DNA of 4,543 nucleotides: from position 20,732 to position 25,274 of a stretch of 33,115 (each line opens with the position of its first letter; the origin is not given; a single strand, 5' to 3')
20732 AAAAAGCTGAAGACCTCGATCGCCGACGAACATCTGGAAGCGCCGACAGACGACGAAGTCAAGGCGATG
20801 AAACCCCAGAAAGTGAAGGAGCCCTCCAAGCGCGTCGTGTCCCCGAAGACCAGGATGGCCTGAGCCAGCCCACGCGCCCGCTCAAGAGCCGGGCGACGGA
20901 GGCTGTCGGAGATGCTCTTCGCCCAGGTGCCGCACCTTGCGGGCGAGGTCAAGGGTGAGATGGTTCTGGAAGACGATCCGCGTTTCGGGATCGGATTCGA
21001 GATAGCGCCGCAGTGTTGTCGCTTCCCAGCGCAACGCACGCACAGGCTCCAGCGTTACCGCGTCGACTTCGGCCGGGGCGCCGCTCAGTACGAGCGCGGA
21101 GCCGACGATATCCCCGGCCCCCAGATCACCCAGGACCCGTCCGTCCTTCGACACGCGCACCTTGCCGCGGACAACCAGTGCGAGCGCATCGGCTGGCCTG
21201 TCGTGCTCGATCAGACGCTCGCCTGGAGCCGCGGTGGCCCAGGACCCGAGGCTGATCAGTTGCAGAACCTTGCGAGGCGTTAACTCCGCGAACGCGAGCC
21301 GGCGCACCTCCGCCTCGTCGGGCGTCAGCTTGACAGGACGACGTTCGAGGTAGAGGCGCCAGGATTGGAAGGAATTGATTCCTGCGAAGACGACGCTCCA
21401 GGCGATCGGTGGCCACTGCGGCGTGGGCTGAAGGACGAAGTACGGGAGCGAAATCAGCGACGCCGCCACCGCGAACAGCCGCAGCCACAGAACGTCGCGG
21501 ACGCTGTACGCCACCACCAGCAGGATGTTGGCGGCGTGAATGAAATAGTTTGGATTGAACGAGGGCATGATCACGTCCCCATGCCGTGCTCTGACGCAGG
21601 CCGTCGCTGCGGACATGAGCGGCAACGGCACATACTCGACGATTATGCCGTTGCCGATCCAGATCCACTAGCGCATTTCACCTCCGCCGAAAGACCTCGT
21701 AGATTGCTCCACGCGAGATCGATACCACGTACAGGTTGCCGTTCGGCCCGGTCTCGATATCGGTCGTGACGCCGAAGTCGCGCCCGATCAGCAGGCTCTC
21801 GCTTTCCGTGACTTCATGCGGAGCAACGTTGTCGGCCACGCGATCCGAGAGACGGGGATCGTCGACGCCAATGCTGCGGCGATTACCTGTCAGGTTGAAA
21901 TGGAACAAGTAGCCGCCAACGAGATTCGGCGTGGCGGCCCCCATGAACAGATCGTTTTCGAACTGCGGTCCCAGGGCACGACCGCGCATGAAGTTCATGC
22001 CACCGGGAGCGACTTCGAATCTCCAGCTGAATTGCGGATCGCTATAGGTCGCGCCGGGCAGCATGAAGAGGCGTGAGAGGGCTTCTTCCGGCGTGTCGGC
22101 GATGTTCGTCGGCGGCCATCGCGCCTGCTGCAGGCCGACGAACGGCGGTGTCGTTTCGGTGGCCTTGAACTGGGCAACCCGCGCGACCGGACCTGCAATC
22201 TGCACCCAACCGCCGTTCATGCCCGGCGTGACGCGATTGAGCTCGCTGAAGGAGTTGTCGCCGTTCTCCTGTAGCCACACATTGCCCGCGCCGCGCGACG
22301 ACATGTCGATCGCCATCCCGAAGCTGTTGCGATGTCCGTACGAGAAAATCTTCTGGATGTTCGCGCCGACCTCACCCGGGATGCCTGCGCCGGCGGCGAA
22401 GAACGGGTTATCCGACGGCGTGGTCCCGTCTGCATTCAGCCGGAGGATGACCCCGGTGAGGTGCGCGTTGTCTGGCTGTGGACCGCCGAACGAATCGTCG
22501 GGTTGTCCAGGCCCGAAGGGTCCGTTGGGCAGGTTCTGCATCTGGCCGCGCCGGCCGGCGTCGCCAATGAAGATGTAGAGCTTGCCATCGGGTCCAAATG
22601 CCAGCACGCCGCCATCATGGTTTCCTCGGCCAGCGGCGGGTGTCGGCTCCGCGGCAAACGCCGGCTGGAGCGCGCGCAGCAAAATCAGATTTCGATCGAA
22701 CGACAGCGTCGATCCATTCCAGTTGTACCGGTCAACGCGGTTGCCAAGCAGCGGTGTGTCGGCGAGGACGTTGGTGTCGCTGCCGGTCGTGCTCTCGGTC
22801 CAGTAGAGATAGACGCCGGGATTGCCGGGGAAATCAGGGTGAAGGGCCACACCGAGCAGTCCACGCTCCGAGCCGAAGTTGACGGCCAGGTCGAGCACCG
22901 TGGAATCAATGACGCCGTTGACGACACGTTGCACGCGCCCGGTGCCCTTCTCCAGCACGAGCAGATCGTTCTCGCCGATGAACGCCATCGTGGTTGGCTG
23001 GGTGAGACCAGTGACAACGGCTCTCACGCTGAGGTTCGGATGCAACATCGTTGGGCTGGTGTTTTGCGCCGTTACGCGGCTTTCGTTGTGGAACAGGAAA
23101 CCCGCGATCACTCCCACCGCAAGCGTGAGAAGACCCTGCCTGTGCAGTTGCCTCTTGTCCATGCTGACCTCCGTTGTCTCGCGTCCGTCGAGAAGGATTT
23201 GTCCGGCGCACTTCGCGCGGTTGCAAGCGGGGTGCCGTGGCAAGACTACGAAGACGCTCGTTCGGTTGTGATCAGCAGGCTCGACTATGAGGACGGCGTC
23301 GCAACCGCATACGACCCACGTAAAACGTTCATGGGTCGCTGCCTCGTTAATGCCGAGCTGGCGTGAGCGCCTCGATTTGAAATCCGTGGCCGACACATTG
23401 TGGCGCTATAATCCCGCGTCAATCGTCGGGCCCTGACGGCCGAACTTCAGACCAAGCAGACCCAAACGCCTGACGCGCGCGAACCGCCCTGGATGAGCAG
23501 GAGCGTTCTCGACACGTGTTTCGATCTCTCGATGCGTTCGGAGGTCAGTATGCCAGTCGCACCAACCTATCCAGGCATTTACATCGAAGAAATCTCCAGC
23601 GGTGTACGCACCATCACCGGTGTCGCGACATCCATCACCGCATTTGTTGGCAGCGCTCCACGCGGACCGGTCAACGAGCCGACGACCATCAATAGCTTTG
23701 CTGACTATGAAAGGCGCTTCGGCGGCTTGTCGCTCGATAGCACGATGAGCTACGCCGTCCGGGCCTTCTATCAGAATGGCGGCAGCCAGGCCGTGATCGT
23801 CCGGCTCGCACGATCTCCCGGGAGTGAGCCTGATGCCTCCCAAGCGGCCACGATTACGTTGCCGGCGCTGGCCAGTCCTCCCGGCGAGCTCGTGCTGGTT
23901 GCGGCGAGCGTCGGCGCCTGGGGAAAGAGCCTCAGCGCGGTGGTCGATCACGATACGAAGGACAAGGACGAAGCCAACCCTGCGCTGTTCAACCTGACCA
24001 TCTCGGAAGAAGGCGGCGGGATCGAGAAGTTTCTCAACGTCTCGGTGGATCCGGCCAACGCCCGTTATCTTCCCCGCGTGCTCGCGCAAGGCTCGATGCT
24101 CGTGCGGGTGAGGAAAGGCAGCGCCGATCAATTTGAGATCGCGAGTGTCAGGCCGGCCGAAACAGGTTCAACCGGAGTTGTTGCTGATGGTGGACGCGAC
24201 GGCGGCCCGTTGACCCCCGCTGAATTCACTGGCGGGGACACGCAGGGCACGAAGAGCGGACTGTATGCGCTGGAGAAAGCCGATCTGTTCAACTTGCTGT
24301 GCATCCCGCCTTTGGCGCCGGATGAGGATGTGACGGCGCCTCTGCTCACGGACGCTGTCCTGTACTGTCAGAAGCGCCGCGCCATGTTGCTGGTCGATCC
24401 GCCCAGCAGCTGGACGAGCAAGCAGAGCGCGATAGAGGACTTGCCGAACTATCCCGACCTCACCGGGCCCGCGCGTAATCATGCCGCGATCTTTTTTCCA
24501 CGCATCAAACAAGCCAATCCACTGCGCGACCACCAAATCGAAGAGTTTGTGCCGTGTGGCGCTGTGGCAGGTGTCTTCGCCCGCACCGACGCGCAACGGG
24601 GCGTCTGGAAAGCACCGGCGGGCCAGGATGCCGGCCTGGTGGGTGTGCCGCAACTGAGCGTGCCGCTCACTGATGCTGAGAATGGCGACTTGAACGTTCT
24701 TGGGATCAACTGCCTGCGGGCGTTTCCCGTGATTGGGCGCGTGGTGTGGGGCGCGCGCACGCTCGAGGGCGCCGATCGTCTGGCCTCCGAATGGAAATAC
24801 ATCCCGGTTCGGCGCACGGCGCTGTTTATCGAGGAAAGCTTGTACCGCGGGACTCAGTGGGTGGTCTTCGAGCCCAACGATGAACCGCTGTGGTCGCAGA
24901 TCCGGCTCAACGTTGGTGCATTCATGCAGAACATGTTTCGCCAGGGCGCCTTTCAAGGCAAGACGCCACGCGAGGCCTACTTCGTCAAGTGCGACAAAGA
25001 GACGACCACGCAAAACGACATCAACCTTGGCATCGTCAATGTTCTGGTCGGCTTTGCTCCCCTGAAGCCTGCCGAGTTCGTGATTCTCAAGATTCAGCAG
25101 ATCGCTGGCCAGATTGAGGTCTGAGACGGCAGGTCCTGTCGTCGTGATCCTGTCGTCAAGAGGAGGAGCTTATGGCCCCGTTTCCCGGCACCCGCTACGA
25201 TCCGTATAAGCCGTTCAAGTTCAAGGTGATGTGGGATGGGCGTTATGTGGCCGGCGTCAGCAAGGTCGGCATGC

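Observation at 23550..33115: First half of an extracellular contractile injection system (eCIS, Afp/PVC-like) locus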

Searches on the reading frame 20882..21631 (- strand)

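Call 8: search_protein_families(library=pfam, proteins=[window:20882-21631:-], max_evalue=0.01)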
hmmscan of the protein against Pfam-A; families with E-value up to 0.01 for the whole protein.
window:20882-21631:- (249 aa): 2 families
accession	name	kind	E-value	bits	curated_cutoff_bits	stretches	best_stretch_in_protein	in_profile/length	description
PF00027.35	cNMP_binding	-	3.7e-13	49.7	27.5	1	135-214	5-89/89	Cyclic nucleotide-binding domain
PF04831.18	POPDC1-3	-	7.9e-09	36.2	28.1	1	30-237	5-138/140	POPDC1-3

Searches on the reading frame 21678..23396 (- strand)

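Call 8: search_protein_families(library=pfam, proteins=[window:21678-23396:-], max_evalue=0.01)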
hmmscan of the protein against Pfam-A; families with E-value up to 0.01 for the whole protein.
window:21678-23396:- (572 aa): 1 family
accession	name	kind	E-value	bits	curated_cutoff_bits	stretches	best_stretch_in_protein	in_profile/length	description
PF07995.17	GSDH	-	1.3e-43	150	25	2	131-401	1-223/332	Glucose / Sorbosone dehydrogenase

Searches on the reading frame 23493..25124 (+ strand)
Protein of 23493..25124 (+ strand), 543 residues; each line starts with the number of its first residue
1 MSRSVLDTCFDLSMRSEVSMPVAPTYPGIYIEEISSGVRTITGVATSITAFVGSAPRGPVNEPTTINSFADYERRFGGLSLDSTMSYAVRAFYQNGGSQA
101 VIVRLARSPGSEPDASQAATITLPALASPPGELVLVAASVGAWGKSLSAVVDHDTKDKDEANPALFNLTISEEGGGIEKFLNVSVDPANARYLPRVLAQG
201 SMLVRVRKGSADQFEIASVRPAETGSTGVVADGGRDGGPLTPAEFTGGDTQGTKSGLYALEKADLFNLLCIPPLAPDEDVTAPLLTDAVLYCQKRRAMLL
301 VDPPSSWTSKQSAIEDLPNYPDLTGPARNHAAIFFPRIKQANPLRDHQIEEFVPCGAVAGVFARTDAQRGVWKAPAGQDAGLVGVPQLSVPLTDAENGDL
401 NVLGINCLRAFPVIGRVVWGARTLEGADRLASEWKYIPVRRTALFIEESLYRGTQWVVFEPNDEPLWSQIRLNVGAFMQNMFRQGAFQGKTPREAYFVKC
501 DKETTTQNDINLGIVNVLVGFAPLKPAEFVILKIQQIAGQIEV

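Call 3: search_protein_families(library=pfam, proteins=[window:23493-25124:+], max_evalue=0.01)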
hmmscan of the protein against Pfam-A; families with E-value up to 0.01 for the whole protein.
window:23493-25124:+ (543 aa): 4 families
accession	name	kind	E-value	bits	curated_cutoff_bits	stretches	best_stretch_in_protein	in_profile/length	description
PF17482.7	Phage_sheath_1C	-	2.6e-11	43.9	26.9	1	432-536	4-103/104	Phage tail sheath C-terminal domain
PF04984.19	Phage_sheath_1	-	3.6e-10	40.3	31.4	1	257-424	12-168/168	Phage tail sheath protein subtilisin-like domain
PF22671.1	Gp18_domIII_N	-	0.002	18.8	27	1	46-105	1-58/58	Tail sheath protein Gp18 domain III N-terminal region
PF10758.14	DUF2586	-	0.0028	17.2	26.4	1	46-118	21-95/386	Protein of unknown function (DUF2586)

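Call 13: find_homologous_proteins(query=window:23493-25124:+, max_evalue=1e-20)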
Query window:23493-25124:+ (543 aa): 8000 proteins with E <= 1e-20 among 8000 candidates; the best 120 are listed.
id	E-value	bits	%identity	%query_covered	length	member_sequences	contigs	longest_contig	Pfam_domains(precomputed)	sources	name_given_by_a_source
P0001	0.0e+0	1183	100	97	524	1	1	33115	PF04984.20,PF17482.8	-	-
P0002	2.4e-286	969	83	97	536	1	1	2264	PF04984.20,PF17482.8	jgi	jgi:phage tail sheath protein FI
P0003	5.0e-282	954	82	97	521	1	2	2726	PF04984.20,PF17482.8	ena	-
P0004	9.5e-278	940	81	97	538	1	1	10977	PF04984.20,PF17482.8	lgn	-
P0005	2.8e-275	932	80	97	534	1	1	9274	PF04984.20,PF17482.8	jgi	jgi:phage tail sheath protein FI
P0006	7.8e-274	927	80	97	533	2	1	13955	PF04984.20,PF17482.8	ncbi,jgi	jgi:phage tail sheath protein FI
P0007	2.7e-263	893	76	97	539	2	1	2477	PF04984.20,PF17482.8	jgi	jgi:phage tail sheath protein FI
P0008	5.2e-260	882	76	98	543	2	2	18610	PF04984.20,PF17482.8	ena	-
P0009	6.0e-258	875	76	96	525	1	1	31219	PF04984.20,PF17482.8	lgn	-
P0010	6.7e-250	848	73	97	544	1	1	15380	PF04984.20,PF17482.8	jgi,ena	-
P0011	1.2e-249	847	73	96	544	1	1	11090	PF04984.20,PF17482.8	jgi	jgi:phage tail sheath protein FI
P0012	2.3e-246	837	72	97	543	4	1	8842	PF04984.20,PF17482.8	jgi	-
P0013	9.1e-246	835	71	96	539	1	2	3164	PF04984.20,PF17482.8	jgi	jgi:phage tail sheath protein FI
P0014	1.6e-245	834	73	97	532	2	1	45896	PF04984.20,PF17482.8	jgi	jgi:Bacteriophage tail sheath protein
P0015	3.3e-244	830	71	96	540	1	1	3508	PF04984.20,PF17482.8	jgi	-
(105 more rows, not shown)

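Call 14: find_encoding_contigs(protein=P0014, flank=10000, max_places=2)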
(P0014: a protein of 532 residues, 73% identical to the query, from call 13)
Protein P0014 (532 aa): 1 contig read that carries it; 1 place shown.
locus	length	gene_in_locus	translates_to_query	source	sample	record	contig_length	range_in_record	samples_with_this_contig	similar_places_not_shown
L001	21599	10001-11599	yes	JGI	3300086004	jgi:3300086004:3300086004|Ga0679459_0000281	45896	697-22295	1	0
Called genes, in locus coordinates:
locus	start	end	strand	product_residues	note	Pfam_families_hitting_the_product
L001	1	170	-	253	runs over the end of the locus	PF22624:AASDHPPT_N, PF01648:ACPS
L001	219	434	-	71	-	-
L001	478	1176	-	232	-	PF00975:Thioesterase, PF12697:Abhydrolase_6 (weak)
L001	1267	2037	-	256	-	PF00149:Metallophos, PF12850:Metallophos_2 (faint)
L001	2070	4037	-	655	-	PF02518:HATPase_c (weak), PF13589:HATPase_c_3, PF00183:HSP90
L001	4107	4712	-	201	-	PF03621:MbtH, PF02312:CBF_beta (weak)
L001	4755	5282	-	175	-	PF02357:NusG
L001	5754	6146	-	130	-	PF01710:HTH_Tnp_IS630 (faint), PF13551:HTH_29 (weak)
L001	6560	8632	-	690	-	PF01590:GAF (weak), PF13185:GAF_2 (weak), PF00158:Sigma54_activat, PF14532:Sigma54_activ_2, PF07728:AAA_5 (weak), PF25601:AAA_lid_14, PF02954:HTH_8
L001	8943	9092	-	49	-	-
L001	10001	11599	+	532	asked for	PF04984:Phage_sheath_1, PF17482:Phage_sheath_1C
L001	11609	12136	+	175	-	PF06841:Phage_T4_gp19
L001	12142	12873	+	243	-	PF12322:T4_baseplate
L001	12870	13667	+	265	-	-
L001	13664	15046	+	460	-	PF14065:Pvc16_N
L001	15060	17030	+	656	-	PF22977:WHD, PF14350:Beta_protein (faint), PF00004:AAA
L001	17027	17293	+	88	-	-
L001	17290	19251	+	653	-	PF13699:eCIS_core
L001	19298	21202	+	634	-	PF13699:eCIS_core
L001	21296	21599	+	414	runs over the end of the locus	PF01790:LGT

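Call 15: find_encoding_contigs(protein=P0009, flank=10000, max_places=2)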
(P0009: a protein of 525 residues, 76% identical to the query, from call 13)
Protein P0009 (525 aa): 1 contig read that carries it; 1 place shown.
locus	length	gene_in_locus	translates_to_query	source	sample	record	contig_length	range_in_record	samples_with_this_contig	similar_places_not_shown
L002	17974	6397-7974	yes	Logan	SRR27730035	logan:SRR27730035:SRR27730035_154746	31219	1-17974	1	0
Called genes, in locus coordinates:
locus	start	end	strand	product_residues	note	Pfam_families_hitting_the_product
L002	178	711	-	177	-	PF12802:MarR_2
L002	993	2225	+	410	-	PF04055:Radical_SAM, PF19288:CofH_C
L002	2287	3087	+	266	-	PF04029:2-ph_phosp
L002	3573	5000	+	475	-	PF00158:Sigma54_activat, PF14532:Sigma54_activ_2, PF25601:AAA_lid_14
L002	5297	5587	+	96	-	-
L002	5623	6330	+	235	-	-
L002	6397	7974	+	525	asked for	PF04984:Phage_sheath_1, PF17482:Phage_sheath_1C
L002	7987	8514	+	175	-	PF06841:Phage_T4_gp19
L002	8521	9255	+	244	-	PF12322:T4_baseplate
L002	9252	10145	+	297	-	-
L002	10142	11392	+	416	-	PF14065:Pvc16_N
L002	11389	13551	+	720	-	PF22977:WHD, PF00004:AAA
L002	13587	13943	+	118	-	-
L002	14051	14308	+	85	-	-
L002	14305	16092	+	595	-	-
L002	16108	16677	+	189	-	-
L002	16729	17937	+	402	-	PF01790:LGT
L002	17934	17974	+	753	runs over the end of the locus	PF13699:eCIS_core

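Call 21: search_solved_structures(query=window:23493-25124:+, max_evalue=0.001)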
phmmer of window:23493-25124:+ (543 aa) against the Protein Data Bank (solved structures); distinct sequences matched with E-value up to 0.001: 21.
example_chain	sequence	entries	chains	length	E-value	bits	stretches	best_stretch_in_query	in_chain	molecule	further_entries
8bky_A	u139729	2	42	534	3.3e-83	283.3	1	26-538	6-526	Phage tail sheath protein | Phage tail sheath family protein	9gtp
8bl4_V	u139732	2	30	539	1.6e-80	274.4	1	26-538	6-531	Phage tail sheath family protein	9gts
9ezm_A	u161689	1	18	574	4.6e-73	249.8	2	216-538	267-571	Phage tail sheath protein FI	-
9qgl_3A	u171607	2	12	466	9.2e-49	169.6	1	351-537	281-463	Phage tail sheath family protein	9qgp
6j0b_A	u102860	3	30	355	1e-46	162.8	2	328-536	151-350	Pvc2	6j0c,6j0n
9qgl_2A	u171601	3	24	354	2.3e-43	151.8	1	351-537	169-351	Phage tail sheath family protein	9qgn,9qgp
6rao_D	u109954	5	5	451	9.6e-43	149.7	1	353-537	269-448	Afp3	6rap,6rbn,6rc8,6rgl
6rao_C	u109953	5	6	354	7.4e-40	140.2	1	353-537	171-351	Afp2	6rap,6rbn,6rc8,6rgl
7adz_2A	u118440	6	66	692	6e-39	137.2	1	347-535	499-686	Putative phage tail sheath protein FI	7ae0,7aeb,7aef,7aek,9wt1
6j0n_t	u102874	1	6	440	1.4e-38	136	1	353-536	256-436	Pvc3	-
7b5h_AO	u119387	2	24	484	6.2e-38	133.9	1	354-535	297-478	All3325 protein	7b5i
9r9h_T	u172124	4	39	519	6.7e-36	127.2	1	352-536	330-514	Phage tail sheath family protein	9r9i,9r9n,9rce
6j0n_V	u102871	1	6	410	2.7e-29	105.4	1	352-533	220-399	Pvc4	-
9qgl_4A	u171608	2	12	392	5.3e-26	94.5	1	287-534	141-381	Phage tail sheath family protein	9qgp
6rao_E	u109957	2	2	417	3.7e-24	88.4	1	331-534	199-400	Afp4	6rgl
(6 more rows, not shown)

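Call 29: search_protein_families(library=ncbifam, proteins=[window:23550-25124:+], max_evalue=0.01)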
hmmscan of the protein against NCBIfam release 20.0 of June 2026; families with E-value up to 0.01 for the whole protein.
window:23550-25124:+ (524 aa): 0 families
